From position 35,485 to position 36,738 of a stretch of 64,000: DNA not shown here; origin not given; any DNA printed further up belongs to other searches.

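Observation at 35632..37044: ClpB-D2-like AAA+ protein with degenerate Walker B and a histone-H1-like Lys/Ala repeat tail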

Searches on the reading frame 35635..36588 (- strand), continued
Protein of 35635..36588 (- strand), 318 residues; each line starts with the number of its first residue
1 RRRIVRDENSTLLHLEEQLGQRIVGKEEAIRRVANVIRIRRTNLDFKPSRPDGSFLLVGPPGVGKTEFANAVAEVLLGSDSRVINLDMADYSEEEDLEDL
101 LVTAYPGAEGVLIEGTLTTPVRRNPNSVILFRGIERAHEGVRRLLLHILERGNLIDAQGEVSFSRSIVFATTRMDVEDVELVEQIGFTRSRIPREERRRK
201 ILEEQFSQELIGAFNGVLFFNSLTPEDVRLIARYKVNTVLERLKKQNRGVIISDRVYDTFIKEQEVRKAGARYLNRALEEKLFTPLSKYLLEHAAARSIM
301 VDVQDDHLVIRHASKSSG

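Call 31: fold_search(model_id=the predicted structure, library=pdb)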
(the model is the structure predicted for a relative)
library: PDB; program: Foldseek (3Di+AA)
matches with E <= 10: 1813; with E <= 0.001: 1137
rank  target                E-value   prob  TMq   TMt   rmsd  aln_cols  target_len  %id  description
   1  9a66_A                4.2e-30  1.00  0.56  0.34   4.6       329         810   32  Integrative model of CLPC-CLPP by crosslinking MS and deep learning (released 2024-09-18)
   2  4fcw_C                4.1e-27  1.00  0.56  0.83   4.2       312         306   34  Crystal structure of the C-terminal domain of ClpB (released 2012-07-18)
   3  9rai_c                1.1e-26  1.00  0.56  0.35   3.7       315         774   33  Structure of the S.aureus MecA/ClpC/ClpP degradation system (released 2025-09-10)
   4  4ciu                  2.9e-26  1.00  0.57  0.42   4.0       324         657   30  Crystal structure of E. coli ClpB (released 2014-05-14)
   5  4lj7_A                7.3e-26  1.00  0.58  0.87   3.8       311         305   34  ClpB NBD2 K601Q from T. thermophilus in complex with MANT-dADP (released 2014-02-12)
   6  9rai_e                1.2e-25  1.00  0.55  0.35   4.0       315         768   32  Structure of the S.aureus MecA/ClpC/ClpP degradation system (released 2025-09-10)
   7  4fd2_A                1.3e-25  1.00  0.56  0.84   4.4       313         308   34  Crystal structure of the C-terminal domain of ClpB (released 2012-07-18)
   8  9qqr_B                1.4e-25  1.00  0.56  0.36   4.4       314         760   32  S.aureus ClpC decameric resting state (released 2025-07-30)
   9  8xoo_S                1.4e-25  1.00  0.55  0.45   4.4       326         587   30  Cryo-EM structure of the ClpC1:ClpP1P2 degradation complex in Streptomyces hawaiiensis (released 2024-03-27)
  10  9rai_b                1.4e-25  1.00  0.58  0.36   3.5       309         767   33  Structure of the S.aureus MecA/ClpC/ClpP degradation system (released 2025-09-10)
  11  9gi1_c                1.4e-25  1.00  0.56  0.46   3.7       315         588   33  Structure of the S.aureus MecA/ClpC/ClpP degradation system (released 2025-08-20)
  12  9gi1_b                2.0e-25  1.00  0.58  0.47   3.5       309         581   33  Structure of the S.aureus MecA/ClpC/ClpP degradation system (released 2025-08-20)
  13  9gi1_d                2.6e-25  1.00  0.55  0.46   3.9       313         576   32  Structure of the S.aureus MecA/ClpC/ClpP degradation system (released 2025-08-20)
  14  9gi1_f                2.6e-25  1.00  0.55  0.46   4.1       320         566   32  Structure of the S.aureus MecA/ClpC/ClpP degradation system (released 2025-08-20)
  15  9gi1_e                2.7e-25  1.00  0.56  0.46   4.0       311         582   33  Structure of the S.aureus MecA/ClpC/ClpP degradation system (released 2025-08-20)
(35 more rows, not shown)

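Call 34: list_cluster_members(proteins=[P0001, P0037, P0050, P0061, P0073, P0111, P0112, P0119, P0153, P0171])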
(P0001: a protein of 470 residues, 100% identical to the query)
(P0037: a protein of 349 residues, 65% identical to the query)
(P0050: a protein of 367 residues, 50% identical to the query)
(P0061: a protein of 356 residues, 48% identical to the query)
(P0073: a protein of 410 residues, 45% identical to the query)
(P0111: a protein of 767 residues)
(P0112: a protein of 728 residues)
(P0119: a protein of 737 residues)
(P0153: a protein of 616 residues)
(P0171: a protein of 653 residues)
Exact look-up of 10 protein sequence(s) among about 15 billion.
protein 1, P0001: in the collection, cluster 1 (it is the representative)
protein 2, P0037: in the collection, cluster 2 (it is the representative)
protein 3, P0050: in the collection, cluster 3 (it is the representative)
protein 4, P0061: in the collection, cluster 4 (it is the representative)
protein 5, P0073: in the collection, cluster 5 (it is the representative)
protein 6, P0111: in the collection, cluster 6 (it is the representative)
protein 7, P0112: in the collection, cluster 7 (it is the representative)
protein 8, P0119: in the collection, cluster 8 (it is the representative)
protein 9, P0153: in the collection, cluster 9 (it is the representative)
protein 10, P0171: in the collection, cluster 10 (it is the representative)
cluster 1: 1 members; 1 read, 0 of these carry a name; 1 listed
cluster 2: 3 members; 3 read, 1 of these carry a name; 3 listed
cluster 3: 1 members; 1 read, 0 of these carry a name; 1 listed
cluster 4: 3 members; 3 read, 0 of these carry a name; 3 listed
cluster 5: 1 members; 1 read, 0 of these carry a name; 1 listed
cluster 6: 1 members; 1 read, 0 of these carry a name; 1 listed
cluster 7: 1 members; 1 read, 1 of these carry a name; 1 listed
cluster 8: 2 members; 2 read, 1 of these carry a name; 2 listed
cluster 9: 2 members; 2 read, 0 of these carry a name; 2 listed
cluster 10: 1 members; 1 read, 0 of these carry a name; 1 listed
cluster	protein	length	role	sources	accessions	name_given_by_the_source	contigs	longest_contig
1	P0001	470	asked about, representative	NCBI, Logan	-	-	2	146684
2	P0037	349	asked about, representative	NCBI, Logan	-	-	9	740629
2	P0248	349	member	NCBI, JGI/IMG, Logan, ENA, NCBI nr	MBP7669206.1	MAG: ATP-dependent Clp protease ATP-binding subunit [Candidatus Eisenbacteria bacterium] | ATP-dependent Clp protease ATP-binding subunit [Candidatus Eisenbacteria bacterium]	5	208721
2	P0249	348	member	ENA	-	-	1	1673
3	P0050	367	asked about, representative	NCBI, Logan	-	-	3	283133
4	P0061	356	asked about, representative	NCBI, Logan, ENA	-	-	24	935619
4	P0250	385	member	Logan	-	-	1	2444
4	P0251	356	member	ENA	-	-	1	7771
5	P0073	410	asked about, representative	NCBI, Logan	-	-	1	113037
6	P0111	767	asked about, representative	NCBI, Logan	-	-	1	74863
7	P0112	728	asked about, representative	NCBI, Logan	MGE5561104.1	MAG: AAA family ATPase [Chloroflexota bacterium]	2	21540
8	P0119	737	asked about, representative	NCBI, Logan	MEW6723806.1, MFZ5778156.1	MAG: ATP-dependent Clp protease ATP-binding subunit [Bacillota bacterium]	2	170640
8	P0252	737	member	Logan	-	-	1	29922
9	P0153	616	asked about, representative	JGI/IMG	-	-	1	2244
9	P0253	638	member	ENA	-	-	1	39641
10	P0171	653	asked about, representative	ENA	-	-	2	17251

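Call 48: find_homologous_proteins(query=P0153, max_evalue=1e-30)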
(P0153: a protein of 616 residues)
Query P0153 (616 aa): 301 proteins with E <= 1e-30 among 8000 candidates; the best 120 are listed.
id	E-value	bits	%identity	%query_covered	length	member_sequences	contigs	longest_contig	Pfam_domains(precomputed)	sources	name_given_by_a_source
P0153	0.0e+0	1345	100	100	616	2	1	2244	PF00158.33,PF07724.21,PF13671.13,PF00004.36,PF13401.13,PF17871.8,PF07728.21,PF01078.28,PF10431.16,PF20720.4,PF13191.13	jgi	-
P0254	0.0e+0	1210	88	100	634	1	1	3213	PF13671.13,PF00004.36,PF13401.13,PF17871.8,PF01637.25,PF07728.21,PF13191.13,PF00158.33,PF07724.21,PF01078.28,PF10431.16,PF20720.4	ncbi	-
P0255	8.6e-295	997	76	96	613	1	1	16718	PF00158.33,PF07724.21,PF05729.19,PF00004.36,PF17871.8,PF07728.21,PF01078.28,PF10431.16,PF13191.13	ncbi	ncbi:MAG: AAA family ATPase [Candidatus Eisenbacteria bacterium]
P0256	7.3e-293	991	75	97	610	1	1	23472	PF00158.33,PF07724.21,PF00004.36,PF17871.8,PF07728.21,PF10431.16,PF13191.13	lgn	-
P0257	1.7e-283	960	72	97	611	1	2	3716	PF00158.33,PF07724.21,PF00004.36,PF17871.8,PF07728.21,PF10431.16,PF13191.13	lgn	-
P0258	1.1e-280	950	69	99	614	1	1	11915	PF07724.21,PF00004.36,PF17871.8,PF07728.21,PF10431.16,PF13191.13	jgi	jgi:ATP-dependent Clp protease ATP-binding subunit ClpA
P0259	2.5e-280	949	68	99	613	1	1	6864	PF07724.21,PF12775.14,PF00004.36,PF17871.8,PF07728.21,PF10431.16,PF13191.13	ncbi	ncbi:MAG: AAA family ATPase [Candidatus Eisenbacteria bacterium]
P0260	1.3e-278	944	70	96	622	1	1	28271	PF00158.33,PF07724.21,PF00004.36,PF13401.13,PF17871.8,PF07728.21,PF10431.16,PF20720.4,PF13191.13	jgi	jgi:ATP-dependent Clp protease ATP-binding subunit ClpA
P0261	5.7e-277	938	68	98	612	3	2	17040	PF00158.33,PF07724.21,PF00004.36,PF17871.8,PF07728.21,PF01078.28,PF10431.16,PF13191.13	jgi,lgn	-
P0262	7.6e-252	855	65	96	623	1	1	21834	PF00158.33,PF07724.21,PF05729.19,PF00004.36,PF13401.13,PF17871.8,PF07728.21,PF10431.16,PF13191.13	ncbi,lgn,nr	ncbi:MAG: ATP-dependent Clp protease ATP-binding subunit [Candidatus Eisenbacteria bacterium]|nr:ATP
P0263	4.7e-251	853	70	84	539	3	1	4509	PF00158.33,PF07724.21,PF05729.19,PF00004.36,PF13401.13,PF17871.8,PF05496.19,PF07728.21,PF20720.4,PF13191.13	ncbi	ncbi:MAG: ATP-dependent Clp protease ATP-binding subunit, partial [Candidatus Latescibacterota bacte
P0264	5.9e-242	823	62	96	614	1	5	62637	PF07724.21,PF05729.19,PF00004.36,PF17871.8,PF07728.21,PF10431.16,PF20720.4,PF13191.13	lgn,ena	-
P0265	1.0e-231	789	61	97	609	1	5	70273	PF00158.33,PF07724.21,PF12775.14,PF00004.36,PF13401.13,PF17871.8,PF07728.21,PF10431.16,PF20720.4,PF13191.13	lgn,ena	-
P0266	1.2e-231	789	61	97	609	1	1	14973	PF00158.33,PF07724.21,PF12775.14,PF00004.36,PF13401.13,PF17871.8,PF07728.21,PF10431.16,PF20720.4,PF13191.13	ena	-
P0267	1.3e-230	785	60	96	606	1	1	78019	PF07724.21,PF05729.19,PF00004.36,PF17871.8,PF07728.21,PF10431.16,PF20720.4,PF13191.13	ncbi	-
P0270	2.3e-226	771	61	94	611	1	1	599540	PF07724.21,PF13671.13,PF00004.36,PF17871.8,PF07728.21,PF01078.28,PF10431.16,PF20720.4,PF13191.13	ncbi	-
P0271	7.1e-211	720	56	96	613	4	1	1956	PF07724.21,PF00004.36,PF17871.8,PF07728.21,PF10431.16,PF20720.4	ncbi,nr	ncbi:MAG: ATP-dependent Clp protease ATP-binding subunit, partial [Gemmatimonadetes bacterium]|nr:AT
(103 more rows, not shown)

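Call 49: find_encoding_contigs(protein=P0270, flank=8000, max_places=1)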
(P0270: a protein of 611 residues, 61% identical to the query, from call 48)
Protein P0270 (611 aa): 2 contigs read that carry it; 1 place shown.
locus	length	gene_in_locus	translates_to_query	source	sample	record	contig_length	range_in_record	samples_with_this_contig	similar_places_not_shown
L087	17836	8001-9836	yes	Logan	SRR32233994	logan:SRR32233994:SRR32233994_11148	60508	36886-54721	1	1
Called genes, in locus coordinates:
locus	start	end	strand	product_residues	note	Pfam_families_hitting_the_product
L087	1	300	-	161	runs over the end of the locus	PF02472:ExbD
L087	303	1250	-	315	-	PF01618:MotA_ExbB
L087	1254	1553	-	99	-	-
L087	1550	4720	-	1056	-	PF24575:TPR_Slam (faint), PF13174:TPR_6 (faint), PF00515:TPR_1 (faint), PF07719:TPR_2 (faint), PF13176:TPR_7 (faint), PF13181:TPR_8 (faint), PF13432:TPR_16 (weak), PF14559:TPR_19 (weak)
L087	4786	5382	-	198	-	-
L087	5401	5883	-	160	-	-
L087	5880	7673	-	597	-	PF13174:TPR_6 (faint), PF13432:TPR_16 (faint), PF14559:TPR_19 (faint)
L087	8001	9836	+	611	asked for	PF01078:Mg_chelatase (faint), PF13191:AAA_16 (faint), PF20720:nSTAND3 (faint), PF00004:AAA (faint), PF17871:AAA_lid_9, PF07724:AAA_2, PF07728:AAA_5, PF10431:ClpB_D2-small, +1 more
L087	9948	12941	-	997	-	PF13620:CarboxypepD_reg, PF13715:CarbopepD_reg_2, PF12450:vWF_A, PF00092:VWA, PF13519:VWA_2, PF12034:YfbK_C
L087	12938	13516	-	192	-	PF04542:Sigma70_r2, PF13384:HTH_23 (faint), PF08281:Sigma70_r4_2, PF04545:Sigma70_r4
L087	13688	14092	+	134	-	-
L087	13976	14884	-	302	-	-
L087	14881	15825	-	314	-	PF00781:DAGK_cat, PF19279:YegS_C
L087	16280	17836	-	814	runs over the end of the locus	PF01590:GAF, PF13185:GAF_2, PF13492:GAF_3, PF08448:PAS_4, PF00158:Sigma54_activat, PF14532:Sigma54_activ_2, PF25601:AAA_lid_14, PF02954:HTH_8, +2 more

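Call 50: find_encoding_contigs(protein=P0265, flank=8000, max_places=1)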
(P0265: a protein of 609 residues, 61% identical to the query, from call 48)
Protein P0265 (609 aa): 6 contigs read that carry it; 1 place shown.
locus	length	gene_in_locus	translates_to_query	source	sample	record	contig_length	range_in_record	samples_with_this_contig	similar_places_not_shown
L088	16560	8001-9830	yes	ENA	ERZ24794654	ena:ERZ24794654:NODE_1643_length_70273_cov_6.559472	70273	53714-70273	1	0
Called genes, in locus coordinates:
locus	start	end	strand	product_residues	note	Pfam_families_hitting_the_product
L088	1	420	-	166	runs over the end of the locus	PF02472:ExbD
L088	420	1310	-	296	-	PF01618:MotA_ExbB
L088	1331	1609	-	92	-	-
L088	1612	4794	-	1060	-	PF13174:TPR_6 (faint), PF07719:TPR_2 (faint), PF13424:TPR_12 (faint), PF13432:TPR_16 (faint), PF14559:TPR_19 (faint), PF00515:TPR_1 (faint), PF09976:TPR_21 (faint)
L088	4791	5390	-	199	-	-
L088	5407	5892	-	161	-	-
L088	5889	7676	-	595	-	PF13432:TPR_16 (weak)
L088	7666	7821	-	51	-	-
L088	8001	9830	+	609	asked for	PF00158:Sigma54_activat (faint), PF12775:AAA_7 (faint), PF13191:AAA_16 (faint), PF13401:AAA_22 (faint), PF17871:AAA_lid_9, PF07724:AAA_2, PF07728:AAA_5 (weak), PF10431:ClpB_D2-small, +2 more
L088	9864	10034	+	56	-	-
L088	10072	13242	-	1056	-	PF13620:CarboxypepD_reg, PF13715:CarbopepD_reg_2, PF12450:vWF_A, PF00092:VWA, PF13519:VWA_2, PF13768:VWA_3, PF12034:YfbK_C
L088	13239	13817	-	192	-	PF04542:Sigma70_r2, PF08281:Sigma70_r4_2, PF04545:Sigma70_r4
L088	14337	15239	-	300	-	PF00578:AhpC-TSA (weak)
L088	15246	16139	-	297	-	PF00781:DAGK_cat, PF19279:YegS_C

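Call 53: list_cluster_members(proteins=[P0024, P0046, P0069, P0077, P0070, P0262, P0271, P0255, P0259, P0263])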
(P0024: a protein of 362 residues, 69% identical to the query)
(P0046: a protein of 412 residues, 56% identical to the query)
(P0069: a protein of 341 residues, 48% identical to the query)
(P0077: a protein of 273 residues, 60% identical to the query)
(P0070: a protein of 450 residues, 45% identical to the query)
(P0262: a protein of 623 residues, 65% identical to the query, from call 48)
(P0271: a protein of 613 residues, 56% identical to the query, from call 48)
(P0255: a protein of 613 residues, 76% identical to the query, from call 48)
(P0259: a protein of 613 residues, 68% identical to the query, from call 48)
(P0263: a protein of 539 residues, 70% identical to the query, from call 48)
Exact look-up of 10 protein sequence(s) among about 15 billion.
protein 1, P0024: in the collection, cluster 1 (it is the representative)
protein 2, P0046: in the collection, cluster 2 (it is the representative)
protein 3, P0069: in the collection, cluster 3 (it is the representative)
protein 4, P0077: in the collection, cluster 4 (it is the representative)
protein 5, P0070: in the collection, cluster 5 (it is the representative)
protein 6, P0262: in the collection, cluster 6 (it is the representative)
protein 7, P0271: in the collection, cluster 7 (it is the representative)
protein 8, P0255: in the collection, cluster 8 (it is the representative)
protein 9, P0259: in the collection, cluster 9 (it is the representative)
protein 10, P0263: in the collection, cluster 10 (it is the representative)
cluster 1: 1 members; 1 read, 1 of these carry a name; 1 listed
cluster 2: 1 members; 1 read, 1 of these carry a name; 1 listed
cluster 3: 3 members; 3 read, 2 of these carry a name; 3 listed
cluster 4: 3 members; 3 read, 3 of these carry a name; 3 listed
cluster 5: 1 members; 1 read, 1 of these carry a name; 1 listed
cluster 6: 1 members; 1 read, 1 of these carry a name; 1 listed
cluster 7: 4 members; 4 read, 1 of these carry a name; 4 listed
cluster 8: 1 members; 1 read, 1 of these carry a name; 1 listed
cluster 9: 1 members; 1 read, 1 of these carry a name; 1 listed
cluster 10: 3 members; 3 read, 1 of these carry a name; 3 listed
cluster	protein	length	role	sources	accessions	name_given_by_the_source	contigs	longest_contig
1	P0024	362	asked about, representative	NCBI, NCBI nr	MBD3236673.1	MAG: AAA domain-containing protein [Candidatus Eisenbacteria bacterium] | AAA domain-containing protein [Candidatus Eisenbacteria bacterium]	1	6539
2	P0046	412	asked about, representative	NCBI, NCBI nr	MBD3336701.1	MAG: AAA domain-containing protein [Candidatus Eisenbacteria bacterium] | AAA domain-containing protein [Candidatus Eisenbacteria bacterium]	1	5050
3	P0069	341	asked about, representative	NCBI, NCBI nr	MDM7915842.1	MAG: AAA family ATPase, partial [Candidatus Eisenbacteria bacterium] | AAA family ATPase [Candidatus Eisenbacteria bacterium]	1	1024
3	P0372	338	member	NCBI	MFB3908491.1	MAG: AAA family ATPase [Candidatus Eisenbacteria bacterium]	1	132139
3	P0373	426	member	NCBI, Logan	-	-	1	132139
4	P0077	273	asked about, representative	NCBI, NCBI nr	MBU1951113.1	MAG: AAA family ATPase, partial [Candidatus Eisenbacteria bacterium] | AAA family ATPase [Candidatus Eisenbacteria bacterium]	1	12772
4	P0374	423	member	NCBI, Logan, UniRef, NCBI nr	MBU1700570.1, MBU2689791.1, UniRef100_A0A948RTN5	MAG: AAA family ATPase [Candidatus Eisenbacteria bacterium] | AAA family ATPase n=1 Tax=Eiseniibacteriota bacterium TaxID=2212470 RepID=A0A948RTN5_UNCEI | AAA family ATPase [Candidatus Eisenbacteria bacterium]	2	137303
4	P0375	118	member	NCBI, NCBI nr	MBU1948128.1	MAG: hypothetical protein KJ927_05410, partial [Candidatus Eisenbacteria bacterium] | hypothetical protein [Candidatus Eisenbacteria bacterium]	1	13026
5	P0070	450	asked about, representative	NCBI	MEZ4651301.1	MAG: AAA family ATPase [Candidatus Eisenbacteria bacterium]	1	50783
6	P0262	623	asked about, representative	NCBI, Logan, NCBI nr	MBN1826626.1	MAG: ATP-dependent Clp protease ATP-binding subunit [Candidatus Eisenbacteria bacterium] | ATP-dependent Clp protease ATP-binding subunit [Candidatus Eisenbacteria bacterium]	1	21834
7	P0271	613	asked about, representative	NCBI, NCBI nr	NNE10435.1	MAG: ATP-dependent Clp protease ATP-binding subunit, partial [Gemmatimonadetes bacterium] | ATP-dependent Clp protease ATP-binding subunit [Gemmatimonadota bacterium]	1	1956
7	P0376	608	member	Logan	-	-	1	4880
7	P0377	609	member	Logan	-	-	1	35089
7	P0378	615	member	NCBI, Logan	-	-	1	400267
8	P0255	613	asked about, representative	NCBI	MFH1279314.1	MAG: AAA family ATPase [Candidatus Eisenbacteria bacterium]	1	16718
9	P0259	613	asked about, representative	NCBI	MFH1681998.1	MAG: AAA family ATPase [Candidatus Eisenbacteria bacterium]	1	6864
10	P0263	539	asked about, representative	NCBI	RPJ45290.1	MAG: ATP-dependent Clp protease ATP-binding subunit, partial [Candidatus Latescibacterota ...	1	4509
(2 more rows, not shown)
